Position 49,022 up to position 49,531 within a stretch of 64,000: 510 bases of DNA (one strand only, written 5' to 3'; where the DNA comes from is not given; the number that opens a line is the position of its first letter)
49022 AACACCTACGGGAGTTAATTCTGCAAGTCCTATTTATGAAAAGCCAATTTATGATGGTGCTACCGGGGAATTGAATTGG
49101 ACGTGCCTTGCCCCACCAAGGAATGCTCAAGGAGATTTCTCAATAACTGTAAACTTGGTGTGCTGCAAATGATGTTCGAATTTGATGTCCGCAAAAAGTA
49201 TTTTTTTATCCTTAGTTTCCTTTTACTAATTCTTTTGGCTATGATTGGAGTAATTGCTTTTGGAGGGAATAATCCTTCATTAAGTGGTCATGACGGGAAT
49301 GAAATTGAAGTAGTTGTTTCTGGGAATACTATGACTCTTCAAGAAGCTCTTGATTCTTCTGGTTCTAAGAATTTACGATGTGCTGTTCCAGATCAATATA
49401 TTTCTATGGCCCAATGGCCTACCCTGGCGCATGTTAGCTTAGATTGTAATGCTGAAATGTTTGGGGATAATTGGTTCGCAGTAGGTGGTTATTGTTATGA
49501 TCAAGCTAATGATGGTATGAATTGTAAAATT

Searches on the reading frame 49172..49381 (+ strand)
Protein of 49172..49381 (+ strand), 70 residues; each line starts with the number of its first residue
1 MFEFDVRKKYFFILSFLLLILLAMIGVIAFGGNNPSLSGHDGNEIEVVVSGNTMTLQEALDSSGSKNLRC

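Call 45: search_solved_structures(query=A3, max_evalue=10, show_alignments=3)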
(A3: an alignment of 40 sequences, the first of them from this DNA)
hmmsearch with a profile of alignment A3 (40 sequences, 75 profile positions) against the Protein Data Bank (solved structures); distinct sequences matched with E-value up to 10: 8.
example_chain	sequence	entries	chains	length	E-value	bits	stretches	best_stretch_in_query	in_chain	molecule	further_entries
5gmx_A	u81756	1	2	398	0.12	15.2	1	38-64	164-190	Carboxylesterase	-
2cf2_B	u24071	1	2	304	0.68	12.7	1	19-48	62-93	FATTY ACID SYNTHASE, MAT DOMAIN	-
2cdh_4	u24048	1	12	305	0.69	12.7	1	19-48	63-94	MALONYL/PALMITOYL TRANSFERASE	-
6nr8_4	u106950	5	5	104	1.6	11.6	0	41-70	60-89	Prefoldin subunit 4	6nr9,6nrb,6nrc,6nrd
7wu7_4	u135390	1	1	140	8.2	9.3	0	41-70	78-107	Prefoldin subunit 4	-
9ii2_R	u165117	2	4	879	8.3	9.3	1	3-39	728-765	Metabotropic glutamate receptor 3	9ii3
7wi6_A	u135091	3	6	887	8.3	9.3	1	3-39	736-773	Metabotropic glutamate receptor 3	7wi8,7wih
8jd3_3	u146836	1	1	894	8.7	9.2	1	3-39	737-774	Metabotropic glutamate receptor 3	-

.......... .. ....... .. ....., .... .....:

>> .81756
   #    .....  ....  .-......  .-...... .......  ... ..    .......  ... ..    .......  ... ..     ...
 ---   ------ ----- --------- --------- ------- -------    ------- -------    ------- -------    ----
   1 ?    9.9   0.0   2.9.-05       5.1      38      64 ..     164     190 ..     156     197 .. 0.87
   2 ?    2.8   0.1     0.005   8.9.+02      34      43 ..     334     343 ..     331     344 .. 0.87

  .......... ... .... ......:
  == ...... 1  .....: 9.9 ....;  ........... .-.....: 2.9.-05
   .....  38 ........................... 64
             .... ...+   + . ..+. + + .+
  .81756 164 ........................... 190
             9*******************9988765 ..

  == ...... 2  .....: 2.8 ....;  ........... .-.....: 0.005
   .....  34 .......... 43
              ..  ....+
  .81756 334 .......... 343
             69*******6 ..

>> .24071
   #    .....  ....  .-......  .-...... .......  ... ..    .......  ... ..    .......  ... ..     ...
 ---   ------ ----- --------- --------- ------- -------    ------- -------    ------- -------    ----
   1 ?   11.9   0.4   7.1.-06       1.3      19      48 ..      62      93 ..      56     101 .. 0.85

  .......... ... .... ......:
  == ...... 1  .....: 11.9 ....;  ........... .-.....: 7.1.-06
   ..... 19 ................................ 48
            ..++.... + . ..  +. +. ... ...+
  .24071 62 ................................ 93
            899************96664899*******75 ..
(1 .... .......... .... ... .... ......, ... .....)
